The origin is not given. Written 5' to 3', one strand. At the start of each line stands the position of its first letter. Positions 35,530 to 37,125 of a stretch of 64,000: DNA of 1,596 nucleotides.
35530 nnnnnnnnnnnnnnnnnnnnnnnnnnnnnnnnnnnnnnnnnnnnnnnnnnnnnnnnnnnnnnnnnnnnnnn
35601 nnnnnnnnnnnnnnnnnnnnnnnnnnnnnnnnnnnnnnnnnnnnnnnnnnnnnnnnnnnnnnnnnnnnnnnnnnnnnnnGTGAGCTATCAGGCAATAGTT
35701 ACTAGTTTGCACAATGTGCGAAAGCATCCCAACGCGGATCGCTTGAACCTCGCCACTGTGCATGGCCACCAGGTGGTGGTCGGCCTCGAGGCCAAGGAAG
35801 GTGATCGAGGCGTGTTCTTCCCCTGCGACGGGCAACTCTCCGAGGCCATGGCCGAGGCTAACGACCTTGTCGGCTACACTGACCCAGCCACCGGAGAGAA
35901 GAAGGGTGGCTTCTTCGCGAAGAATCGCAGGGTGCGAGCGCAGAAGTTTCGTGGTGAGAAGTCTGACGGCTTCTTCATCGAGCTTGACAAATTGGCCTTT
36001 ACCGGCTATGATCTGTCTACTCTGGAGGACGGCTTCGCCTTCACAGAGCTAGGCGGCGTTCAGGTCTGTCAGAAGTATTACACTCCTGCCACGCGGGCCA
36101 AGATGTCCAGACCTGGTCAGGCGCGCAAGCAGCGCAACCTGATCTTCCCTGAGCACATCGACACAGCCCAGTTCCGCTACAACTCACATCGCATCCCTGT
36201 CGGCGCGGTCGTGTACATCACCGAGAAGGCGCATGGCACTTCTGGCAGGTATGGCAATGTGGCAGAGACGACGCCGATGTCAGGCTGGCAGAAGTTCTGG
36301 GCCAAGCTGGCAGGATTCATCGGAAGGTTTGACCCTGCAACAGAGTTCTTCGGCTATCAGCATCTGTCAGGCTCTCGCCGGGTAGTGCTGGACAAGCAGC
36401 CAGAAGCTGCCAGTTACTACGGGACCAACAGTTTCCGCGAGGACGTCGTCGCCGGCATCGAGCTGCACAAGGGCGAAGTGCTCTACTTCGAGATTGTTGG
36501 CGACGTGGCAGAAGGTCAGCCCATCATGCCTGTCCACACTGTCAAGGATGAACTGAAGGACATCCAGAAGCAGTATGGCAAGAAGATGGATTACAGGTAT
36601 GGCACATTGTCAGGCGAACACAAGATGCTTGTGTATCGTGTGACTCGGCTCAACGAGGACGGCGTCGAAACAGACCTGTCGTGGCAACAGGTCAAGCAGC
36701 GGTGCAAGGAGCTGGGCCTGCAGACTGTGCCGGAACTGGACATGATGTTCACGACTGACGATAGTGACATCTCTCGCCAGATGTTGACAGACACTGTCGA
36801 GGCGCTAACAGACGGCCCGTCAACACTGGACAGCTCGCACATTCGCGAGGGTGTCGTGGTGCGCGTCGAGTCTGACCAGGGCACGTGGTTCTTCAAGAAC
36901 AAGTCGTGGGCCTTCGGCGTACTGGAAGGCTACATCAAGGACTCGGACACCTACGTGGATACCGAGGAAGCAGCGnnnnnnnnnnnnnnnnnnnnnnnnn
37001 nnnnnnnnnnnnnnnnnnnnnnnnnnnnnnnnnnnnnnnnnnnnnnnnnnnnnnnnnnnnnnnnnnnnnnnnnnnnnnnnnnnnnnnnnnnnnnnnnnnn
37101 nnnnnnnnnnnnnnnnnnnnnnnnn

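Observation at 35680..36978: Rnl2-like RNA ligase fused to a tRNA-binding OB domain: candidate tRNA-repair/anti-defence enzyme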

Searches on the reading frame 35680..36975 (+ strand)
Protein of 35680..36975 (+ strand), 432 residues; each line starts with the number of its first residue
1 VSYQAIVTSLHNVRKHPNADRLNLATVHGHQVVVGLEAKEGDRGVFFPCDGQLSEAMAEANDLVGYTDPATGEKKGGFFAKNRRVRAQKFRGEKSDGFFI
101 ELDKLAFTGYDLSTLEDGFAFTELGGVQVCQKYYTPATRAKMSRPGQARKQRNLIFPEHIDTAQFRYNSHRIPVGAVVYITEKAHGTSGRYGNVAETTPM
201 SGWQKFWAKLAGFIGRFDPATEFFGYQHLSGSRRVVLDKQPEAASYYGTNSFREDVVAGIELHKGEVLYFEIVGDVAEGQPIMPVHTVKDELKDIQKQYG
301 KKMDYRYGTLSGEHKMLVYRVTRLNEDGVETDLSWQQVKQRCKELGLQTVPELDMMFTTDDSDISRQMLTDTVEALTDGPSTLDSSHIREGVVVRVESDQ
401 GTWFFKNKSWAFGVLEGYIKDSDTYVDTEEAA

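Call 3: search_protein_families(library=pfam, proteins=[window:35680-36975:+], max_evalue=1)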
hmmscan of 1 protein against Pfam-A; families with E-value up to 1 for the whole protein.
window:35680-36975:+ (432 aa): 4 families
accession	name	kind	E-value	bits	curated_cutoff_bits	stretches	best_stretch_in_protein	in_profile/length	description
PF09414.15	RNA_ligase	-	1.9e-09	38.3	27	1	178-400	3-161/171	RNA ligase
PF21189.3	PHA02142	-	0.00014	22.7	27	1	7-98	4-88/92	PHA02142 OB-fold domain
PF19867.5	DUF6340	-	0.16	11.6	26.4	1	326-364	70-110/258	Family of unknown function (DUF6340)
PF09511.15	RNA_lig_T4_1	-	0.21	11.8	28.3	1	334-408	156-221/227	RNA ligase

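Call 4: search_protein_families(library=phrogs, proteins=[window:35680-36975:+], max_evalue=0.01)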
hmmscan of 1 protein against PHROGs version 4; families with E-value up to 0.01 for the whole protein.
window:35680-36975:+ (432 aa): 2 families
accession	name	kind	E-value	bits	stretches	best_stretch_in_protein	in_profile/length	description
phrog_968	-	DNA, RNA and nucleotide metabolism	1.2e-63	216.5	1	2-416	8-392/398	RNA ligase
phrog_548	-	DNA, RNA and nucleotide metabolism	0.0049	17.1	0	294-412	110-233/341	RNA ligase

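Call 5: search_protein_families(library=ncbifam, proteins=[window:35680-36975:+], max_evalue=1)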
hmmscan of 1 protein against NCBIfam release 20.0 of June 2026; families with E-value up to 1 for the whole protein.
window:35680-36975:+ (432 aa): 1 family
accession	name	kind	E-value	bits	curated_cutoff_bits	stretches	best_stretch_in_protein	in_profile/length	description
TIGR02306.1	RNA_lig_DRB0094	equivalog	1.4e-13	50.5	151.15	1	9-190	7-173/341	RNA ligase (ATP)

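Call 6: search_solved_structures(query=window:35680-36975:+, max_evalue=1, show_alignments=3)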
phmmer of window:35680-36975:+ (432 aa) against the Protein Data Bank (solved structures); distinct sequences matched with E-value up to 1: 9.
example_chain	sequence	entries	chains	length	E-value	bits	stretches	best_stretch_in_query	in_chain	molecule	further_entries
6vt5_A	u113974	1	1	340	0.016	17.4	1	19-124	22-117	RNA Ligase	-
6vt1_A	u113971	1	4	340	0.017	17.2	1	19-123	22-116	RNA Ligase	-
5cot_A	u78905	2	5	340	0.018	17.2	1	19-113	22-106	Naegleria gruberi RNA ligase | RNA ligase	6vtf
5cou_A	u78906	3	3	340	0.018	17.1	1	19-112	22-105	Naegleria gruberi RNA ligase | RNA ligase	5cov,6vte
6vt0_A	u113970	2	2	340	0.018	17.1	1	19-112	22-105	RNA Ligase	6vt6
6vt9_A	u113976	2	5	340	0.019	17.1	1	19-113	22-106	RNA ligase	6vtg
6vt4_A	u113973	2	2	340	0.019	17.1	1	19-106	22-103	RNA Ligase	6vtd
6vt3_A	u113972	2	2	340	0.027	16.6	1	19-113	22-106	RNA Ligase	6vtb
6vt8_A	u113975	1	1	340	0.044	15.9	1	19-113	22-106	RNA Ligase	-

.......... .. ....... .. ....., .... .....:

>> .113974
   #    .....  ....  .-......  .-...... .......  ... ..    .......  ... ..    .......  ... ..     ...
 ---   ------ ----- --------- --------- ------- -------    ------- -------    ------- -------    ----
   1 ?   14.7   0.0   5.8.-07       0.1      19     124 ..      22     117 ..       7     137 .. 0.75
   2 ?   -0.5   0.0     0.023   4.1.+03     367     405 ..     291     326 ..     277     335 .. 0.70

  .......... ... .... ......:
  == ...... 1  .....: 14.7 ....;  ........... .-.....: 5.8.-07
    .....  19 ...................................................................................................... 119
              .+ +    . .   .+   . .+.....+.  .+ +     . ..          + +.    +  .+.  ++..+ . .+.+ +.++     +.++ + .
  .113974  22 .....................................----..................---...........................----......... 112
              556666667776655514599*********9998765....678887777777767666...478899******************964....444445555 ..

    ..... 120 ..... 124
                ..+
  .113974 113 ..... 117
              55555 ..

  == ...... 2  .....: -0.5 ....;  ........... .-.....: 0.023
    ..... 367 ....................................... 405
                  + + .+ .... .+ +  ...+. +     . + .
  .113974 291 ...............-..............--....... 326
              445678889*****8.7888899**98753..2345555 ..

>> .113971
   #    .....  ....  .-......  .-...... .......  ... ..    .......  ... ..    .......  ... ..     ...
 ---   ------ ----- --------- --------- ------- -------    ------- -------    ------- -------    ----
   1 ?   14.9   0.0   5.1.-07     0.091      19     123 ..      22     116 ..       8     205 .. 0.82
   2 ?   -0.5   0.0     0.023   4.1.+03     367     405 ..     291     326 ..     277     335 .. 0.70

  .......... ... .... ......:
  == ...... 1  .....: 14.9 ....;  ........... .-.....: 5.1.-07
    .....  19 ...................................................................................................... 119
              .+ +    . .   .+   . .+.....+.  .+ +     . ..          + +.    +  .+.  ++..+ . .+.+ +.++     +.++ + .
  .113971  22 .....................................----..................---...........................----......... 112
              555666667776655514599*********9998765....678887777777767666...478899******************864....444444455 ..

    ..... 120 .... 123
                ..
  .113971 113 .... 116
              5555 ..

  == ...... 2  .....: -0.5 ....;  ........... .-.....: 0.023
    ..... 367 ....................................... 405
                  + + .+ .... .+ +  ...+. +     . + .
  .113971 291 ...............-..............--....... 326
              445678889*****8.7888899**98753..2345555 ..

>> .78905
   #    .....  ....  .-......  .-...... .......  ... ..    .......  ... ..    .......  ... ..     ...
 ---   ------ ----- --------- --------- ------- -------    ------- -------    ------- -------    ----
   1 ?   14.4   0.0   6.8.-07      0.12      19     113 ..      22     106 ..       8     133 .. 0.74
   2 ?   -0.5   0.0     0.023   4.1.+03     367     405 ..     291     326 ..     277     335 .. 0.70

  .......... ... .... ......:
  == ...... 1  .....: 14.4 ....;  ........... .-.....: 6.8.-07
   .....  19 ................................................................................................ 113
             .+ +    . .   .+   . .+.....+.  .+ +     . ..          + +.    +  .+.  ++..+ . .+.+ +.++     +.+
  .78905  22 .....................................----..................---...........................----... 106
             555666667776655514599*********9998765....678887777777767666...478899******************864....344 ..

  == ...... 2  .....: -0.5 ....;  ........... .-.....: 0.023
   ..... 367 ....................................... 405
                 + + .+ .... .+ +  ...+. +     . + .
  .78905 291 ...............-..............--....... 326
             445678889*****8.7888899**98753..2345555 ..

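Call 10: search_dna_similar(query=window:35680-36975:+, collection=phages, mode=protein, max_rows=30)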
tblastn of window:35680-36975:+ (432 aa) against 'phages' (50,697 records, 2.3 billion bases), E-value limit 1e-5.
Records with a match: 379; places in all: 380; records where one place covers at least 80% of the query: 379.
Best place of each record, by identity: <60% 379.
By first word of the organism name: Mycobacterium 296; Microbacterium 27; Gordonia 22; Prevotella 15; Bacillus 8; Alishewanella 2; Synechococcus 2; Vibrio 1; Lysinibacillus 1; Stenotrophomonas 1; and 4 more.
By host as written in the record: Mycobacterium smegmatis mc2 155 208; Mycobacterium smegmatis mc#155 47; Mycobacterium smegmatis mc2155 20; Gordonia terrae 3612 20; Prevotella sp. 15; Microbacterium foliorum NRRL B-24224 SEA 9; Microbacterium foliorum NRRL B-24224 8; Mycobacterium sp. 7; and 23 more.
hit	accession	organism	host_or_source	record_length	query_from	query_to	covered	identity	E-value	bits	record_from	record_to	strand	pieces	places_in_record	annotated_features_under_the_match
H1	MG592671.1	Vibrio phage 2.275.O._10N.286.54.E11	Vibrio cyclitrophicus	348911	2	422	97%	40.4%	2e-84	288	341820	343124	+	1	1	RNA ligase domain protein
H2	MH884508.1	Bacillus phage vB_BcoS-136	Bacillus cohnii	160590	1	432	100%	38.8%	3e-78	270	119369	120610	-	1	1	RNA ligase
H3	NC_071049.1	Bacillus phage vB_BcoS-136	Bacillus cohnii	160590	1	432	100%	38.8%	3e-78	270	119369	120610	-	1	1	RNA ligase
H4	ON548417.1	Bacillus phage vB_BanS-Thrax1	Bacillus anthracis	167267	1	423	98%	39.4%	3e-75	261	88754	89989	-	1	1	RNA ligase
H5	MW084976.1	Bacillus phage Kirov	Bacillus cereus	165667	1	431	100%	38.5%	8e-75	259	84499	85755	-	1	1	RNA ligase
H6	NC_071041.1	Bacillus phage Kirov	Bacillus cereus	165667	1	431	100%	38.5%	8e-75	259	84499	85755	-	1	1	RNA ligase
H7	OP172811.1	Lysinibacillus phage LC76P1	Lysinibacillus capsici DO76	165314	1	432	100%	38.4%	2e-73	256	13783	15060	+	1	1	hypothetical protein (x2)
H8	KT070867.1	Bacillus phage PBC2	Bacillus cereus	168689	1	423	98%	39.0%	4e-75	261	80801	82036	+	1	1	2'-5' RNA ligase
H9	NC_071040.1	Bacillus phage PBC2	Bacillus cereus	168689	1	423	98%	39.0%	4e-75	261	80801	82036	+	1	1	2'-5' RNA ligase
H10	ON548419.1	Bacillus phage vB_BanS-Thrax3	Bacillus anthracis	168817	1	423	98%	38.3%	2e-71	250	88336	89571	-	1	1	RNA ligase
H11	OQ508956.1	Alishewanella phage vB_AspM_Slicko01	Alishewanella sp. SMS8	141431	2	432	100%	35.4%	9e-63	225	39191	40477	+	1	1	putative RNA ligase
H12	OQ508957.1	Alishewanella phage vB_AspM_Slickus01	Alishewanella sp. SMS8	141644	2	432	100%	35.4%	1e-62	224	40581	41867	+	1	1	putative RNA ligase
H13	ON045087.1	Stenotrophomonas virus Jojan60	Stenotrophomonas maltophilia Jojan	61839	2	431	100%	33.4%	2e-46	177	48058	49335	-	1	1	RNA ligase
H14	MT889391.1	Mycobacterium phage MiniMac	Mycobacterium smegmatis mc#155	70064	1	432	100%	32.2%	4e-42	164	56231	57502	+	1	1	90: RNA ligase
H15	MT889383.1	Mycobacterium phage MiniLon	Mycobacterium smegmatis mc#155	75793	1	432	100%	32.2%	4e-42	164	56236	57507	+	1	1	90: RNA ligase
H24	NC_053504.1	Mycobacterium phage Lumos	Mycobacterium smegmatis mc2 155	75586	1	432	100%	31.9%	6e-42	164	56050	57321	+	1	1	RNA ligase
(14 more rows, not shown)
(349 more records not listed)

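Call 12: find_homologous_proteins(query=window:35680-36975:+, max_evalue=0.00001)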
Query window:35680-36975:+ (432 aa): 4273 proteins with E <= 0.00001 among 8000 candidates; the best 120 are listed.
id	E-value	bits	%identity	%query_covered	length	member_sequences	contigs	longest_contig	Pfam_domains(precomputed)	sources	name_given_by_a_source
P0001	1.2e-286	968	100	97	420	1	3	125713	PF09414.16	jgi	jgi:hypothetical protein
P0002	7.8e-154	531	56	100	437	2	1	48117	PF09414.16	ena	-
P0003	9.8e-150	517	58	100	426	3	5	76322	PF09414.16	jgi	jgi:hypothetical protein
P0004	1.5e-149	517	57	100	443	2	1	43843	PF09414.16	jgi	jgi:hypothetical protein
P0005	6.5e-148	511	60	94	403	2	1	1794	PF09414.16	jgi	jgi:hypothetical protein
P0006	6.5e-144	498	57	100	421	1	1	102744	PF09414.16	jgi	jgi:hypothetical protein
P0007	2.3e-142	493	56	100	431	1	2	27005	PF09414.16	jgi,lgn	jgi:hypothetical protein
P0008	5.2e-141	489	55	100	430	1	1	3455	PF09414.16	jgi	jgi:hypothetical protein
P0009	1.1e-138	481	55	100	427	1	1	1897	PF09414.16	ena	-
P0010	6.0e-135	469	55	100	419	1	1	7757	PF09414.16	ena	-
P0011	6.3e-135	468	56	100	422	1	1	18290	PF09414.16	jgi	jgi:hypothetical protein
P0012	1.1e-134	468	53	100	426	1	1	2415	PF09414.16,PF21189.4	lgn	-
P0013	1.6e-134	467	55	100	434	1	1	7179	PF09414.16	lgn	-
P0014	1.5e-133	464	52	100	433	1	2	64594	PF09414.16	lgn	-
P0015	1.6e-133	464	53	100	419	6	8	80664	PF09414.16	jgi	jgi:hypothetical protein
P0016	2.1e-133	463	54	100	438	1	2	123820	PF09414.16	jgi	jgi:hypothetical protein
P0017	2.6e-133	463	53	100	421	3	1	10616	PF09414.16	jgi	-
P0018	2.5e-132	460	54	100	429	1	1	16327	PF09414.16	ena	-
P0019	1.3e-131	458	52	100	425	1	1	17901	PF09414.16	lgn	-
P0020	2.6e-131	457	52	100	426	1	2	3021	PF09414.16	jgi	jgi:hypothetical protein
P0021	8.0e-131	455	52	100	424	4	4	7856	PF09414.16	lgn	-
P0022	9.3e-131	455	53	100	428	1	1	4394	PF09414.16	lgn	-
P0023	2.4e-130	453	52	100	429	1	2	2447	PF09414.16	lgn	-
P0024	8.0e-130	452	53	97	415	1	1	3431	PF09414.16,PF21189.4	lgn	-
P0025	5.0e-129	449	53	100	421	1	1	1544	PF09414.16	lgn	-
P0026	1.5e-128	447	53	100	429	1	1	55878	PF09414.16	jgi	jgi:hypothetical protein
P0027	2.6e-128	447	51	100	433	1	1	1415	PF09414.16,PF21189.4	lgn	-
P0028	1.7e-127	444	52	100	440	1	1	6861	PF09414.16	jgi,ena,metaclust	metaclust:\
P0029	9.0e-127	442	51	100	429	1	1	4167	PF09414.16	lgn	-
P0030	1.0e-126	441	52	100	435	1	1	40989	PF09414.16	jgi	jgi:hypothetical protein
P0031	1.1e-126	441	51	100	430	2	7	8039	PF09414.16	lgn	-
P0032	1.2e-126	441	50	100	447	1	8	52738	PF09414.16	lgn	-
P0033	1.3e-126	441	50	100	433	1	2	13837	PF09414.16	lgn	-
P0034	2.2e-126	440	52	100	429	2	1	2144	PF09414.16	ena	-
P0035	2.7e-126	440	52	100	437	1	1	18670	PF09414.16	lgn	-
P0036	2.9e-126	440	50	100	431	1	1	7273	PF09414.16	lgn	-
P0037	3.3e-126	440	52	100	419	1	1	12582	PF09414.16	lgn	-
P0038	8.2e-126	438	50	100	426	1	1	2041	PF09414.16,PF21189.4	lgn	-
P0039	2.4e-125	437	50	100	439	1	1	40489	PF09414.16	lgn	-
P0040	2.5e-125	437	53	100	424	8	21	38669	PF09414.16,PF21189.4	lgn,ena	-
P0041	3.3e-125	436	49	100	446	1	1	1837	PF09414.16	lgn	-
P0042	4.9e-125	436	50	100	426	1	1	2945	PF09414.16,PF21189.4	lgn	-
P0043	7.6e-125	435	50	100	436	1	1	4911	PF09414.16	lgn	-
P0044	2.2e-124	434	51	100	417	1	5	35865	PF09414.16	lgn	-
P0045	2.7e-124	433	51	100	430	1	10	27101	PF09414.16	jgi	jgi:hypothetical protein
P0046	8.4e-124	432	50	100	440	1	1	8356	PF09414.16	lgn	-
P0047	1.8e-123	431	50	100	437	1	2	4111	PF09414.16,PF21189.4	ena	-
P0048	4.0e-123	430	51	100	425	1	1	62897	PF09414.16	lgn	-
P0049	9.3e-123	428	49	100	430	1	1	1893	PF09414.16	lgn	-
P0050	1.0e-122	428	51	100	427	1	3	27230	PF09414.16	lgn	-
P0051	1.0e-122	428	48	100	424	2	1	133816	PF09414.16,PF21189.4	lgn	-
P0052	2.7e-122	427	48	100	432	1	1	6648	PF09414.16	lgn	-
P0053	6.1e-122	426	51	100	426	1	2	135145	PF09414.16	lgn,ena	-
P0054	8.8e-122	425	48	100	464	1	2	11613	PF09414.16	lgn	-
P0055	9.7e-122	425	49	100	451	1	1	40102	PF09414.16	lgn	-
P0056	1.0e-121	425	50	94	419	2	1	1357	PF09414.16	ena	-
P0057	1.7e-121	424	48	100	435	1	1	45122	PF09414.16,PF21189.4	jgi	jgi:hypothetical protein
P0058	1.7e-121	424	51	100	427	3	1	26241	PF09414.16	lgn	-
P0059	1.8e-121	424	50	100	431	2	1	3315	PF09414.16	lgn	-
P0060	3.2e-121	423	50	100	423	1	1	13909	PF09414.16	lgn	-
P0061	3.8e-121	423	52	100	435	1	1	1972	PF09414.16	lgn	-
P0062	1.1e-120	422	51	100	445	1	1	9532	PF09414.16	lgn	-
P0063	1.2e-120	421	50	100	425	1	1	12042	PF09414.16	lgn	-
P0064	1.6e-120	421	51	100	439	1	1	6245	PF09414.16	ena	-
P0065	1.6e-120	421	51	100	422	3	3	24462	PF09414.16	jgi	jgi:hypothetical protein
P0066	2.0e-120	421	50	100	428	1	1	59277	PF09414.16,PF21189.4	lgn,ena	-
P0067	2.7e-120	420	48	100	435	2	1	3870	PF09414.16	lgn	-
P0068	3.0e-120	420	48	100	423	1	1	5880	PF09414.16,PF21189.4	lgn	-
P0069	3.0e-120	420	50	100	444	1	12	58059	PF09414.16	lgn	-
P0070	3.2e-120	420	48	100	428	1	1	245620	PF09414.16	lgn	-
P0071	4.1e-120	420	49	100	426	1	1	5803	PF09414.16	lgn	-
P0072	3.5e-119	417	49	100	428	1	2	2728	PF09414.16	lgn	-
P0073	3.5e-119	417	49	100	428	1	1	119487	PF09414.16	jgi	jgi:hypothetical protein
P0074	4.7e-119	416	48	100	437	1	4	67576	PF09414.16,PF21189.4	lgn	-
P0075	4.9e-119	416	48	100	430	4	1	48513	PF09414.16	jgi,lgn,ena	jgi:hypothetical protein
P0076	5.9e-119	416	49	99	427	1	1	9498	PF09414.16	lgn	-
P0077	7.1e-119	416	51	100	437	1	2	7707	PF09414.16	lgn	-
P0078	1.2e-118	415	51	100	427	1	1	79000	PF09414.16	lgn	-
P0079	2.1e-118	414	49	100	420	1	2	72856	PF09414.16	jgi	-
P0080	3.2e-118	413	50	100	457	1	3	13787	PF09414.16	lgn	-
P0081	5.8e-118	413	50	100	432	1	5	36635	PF09414.16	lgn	-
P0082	8.2e-118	412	50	100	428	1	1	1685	PF09414.16,PF21189.4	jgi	-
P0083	8.6e-118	412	48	100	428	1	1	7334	PF09414.16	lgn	-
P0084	8.6e-118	412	49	100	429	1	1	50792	PF09414.16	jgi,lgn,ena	-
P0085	1.1e-117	412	47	100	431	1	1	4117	PF09414.16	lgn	-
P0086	1.2e-117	412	47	100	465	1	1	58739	PF09414.16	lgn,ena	-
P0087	1.5e-117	411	49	100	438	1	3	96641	PF09414.16,PF21189.4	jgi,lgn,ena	-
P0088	1.5e-117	411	50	100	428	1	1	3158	PF09414.16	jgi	-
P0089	1.7e-117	411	48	100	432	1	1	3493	PF09414.16,PF21189.4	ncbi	-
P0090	1.8e-117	411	48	100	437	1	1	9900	PF09414.16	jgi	jgi:hypothetical protein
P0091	2.5e-117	410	50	100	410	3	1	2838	PF09414.16,PF21189.4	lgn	-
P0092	3.5e-117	410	50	100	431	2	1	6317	PF09414.16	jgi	jgi:hypothetical protein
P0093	4.4e-117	410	49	100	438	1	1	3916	PF09414.16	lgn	-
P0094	5.6e-117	409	48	100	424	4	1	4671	PF09414.16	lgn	-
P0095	9.9e-117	409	47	100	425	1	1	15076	PF09414.16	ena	-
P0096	1.0e-116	408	48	100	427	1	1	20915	PF09414.16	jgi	jgi:RNA ligase-like protein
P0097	1.1e-116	408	50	100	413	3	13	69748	PF09414.16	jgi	jgi:hypothetical protein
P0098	1.5e-116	408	49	100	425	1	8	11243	PF09414.16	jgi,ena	-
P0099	2.1e-116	407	48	100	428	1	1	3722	PF09414.16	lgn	-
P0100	2.3e-116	407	48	100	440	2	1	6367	PF09414.16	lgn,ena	-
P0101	3.1e-116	407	48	100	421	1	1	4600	PF21189.4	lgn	-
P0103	5.5e-116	406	48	100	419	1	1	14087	PF09414.16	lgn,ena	-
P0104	9.8e-116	405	49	100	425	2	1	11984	PF09414.16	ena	-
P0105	9.8e-116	405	49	100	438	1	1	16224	PF09414.16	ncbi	-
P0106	1.3e-115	405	46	100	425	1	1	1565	PF09414.16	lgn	-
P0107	1.4e-115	405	49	100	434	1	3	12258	PF09414.16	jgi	-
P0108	1.9e-115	404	49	100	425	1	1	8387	PF09414.16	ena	-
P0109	2.4e-115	404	49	100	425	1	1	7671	PF09414.16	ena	-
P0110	2.4e-115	404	47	100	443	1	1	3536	PF09414.16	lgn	-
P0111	2.6e-115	404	48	100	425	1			PF09414.16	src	-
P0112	3.6e-115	403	49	100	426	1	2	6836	PF09414.16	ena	-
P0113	1.2e-114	402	47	100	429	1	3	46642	PF09414.16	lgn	-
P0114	1.2e-114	402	48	100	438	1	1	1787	PF09414.16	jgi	jgi:hypothetical protein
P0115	2.3e-114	401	50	100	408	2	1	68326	PF09414.16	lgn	-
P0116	2.9e-114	400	49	100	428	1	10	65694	PF09414.16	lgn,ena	-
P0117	3.6e-114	400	48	100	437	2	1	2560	PF09414.16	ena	-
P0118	3.6e-114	400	45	100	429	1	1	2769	PF09414.16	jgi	jgi:RNA ligase (TIGR02306 family)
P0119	3.9e-114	400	49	100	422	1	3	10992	PF09414.16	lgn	-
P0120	5.2e-114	400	46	99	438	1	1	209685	PF09414.16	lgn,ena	-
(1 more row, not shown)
